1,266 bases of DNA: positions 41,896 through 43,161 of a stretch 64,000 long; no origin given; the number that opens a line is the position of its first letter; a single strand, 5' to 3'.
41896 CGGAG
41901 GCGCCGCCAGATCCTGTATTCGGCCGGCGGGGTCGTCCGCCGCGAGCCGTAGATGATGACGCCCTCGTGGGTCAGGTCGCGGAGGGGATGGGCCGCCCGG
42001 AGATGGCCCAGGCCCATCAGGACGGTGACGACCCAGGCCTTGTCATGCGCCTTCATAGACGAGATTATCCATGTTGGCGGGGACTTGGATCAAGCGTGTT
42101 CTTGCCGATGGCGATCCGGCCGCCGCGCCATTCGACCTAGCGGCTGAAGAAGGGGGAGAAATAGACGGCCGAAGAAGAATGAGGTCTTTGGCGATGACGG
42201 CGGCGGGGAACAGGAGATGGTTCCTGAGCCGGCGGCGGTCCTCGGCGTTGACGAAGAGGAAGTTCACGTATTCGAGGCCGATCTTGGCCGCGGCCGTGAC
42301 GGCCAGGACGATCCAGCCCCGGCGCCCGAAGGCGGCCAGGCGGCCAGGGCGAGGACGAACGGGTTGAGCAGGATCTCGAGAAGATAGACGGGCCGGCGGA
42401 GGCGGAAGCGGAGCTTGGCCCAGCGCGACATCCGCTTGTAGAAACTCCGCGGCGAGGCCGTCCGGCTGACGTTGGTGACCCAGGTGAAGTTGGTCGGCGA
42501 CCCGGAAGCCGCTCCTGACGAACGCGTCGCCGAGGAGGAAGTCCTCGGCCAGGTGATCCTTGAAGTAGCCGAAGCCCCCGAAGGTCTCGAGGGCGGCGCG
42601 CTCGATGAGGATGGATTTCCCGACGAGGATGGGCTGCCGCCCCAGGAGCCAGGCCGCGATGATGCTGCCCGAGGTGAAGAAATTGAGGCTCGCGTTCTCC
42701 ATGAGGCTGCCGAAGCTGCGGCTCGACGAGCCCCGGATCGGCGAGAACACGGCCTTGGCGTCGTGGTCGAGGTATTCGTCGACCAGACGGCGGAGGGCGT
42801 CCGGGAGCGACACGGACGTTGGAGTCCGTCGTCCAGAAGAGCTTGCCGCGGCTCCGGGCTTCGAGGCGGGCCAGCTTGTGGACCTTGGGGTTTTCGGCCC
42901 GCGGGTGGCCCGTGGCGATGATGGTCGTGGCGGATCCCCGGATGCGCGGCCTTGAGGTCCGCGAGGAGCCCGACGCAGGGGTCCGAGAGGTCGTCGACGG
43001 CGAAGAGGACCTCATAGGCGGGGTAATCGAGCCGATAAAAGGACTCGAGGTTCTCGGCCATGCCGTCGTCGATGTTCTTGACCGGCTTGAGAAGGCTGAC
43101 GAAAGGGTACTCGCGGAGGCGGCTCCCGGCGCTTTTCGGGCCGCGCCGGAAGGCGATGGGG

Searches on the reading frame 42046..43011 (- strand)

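Call 42: search_protein_families(library=pfam, proteins=[window:42046-43011:-], max_evalue=0.0001)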
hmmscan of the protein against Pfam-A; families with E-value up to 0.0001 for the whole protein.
window:42046-43011:- (322 aa): 1 family
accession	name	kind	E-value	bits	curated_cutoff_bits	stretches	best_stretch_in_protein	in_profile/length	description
PF13506.12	Glyco_transf_21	-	2.5e-15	56.8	21.7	1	70-172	45-145/174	Glycosyl transferase family 21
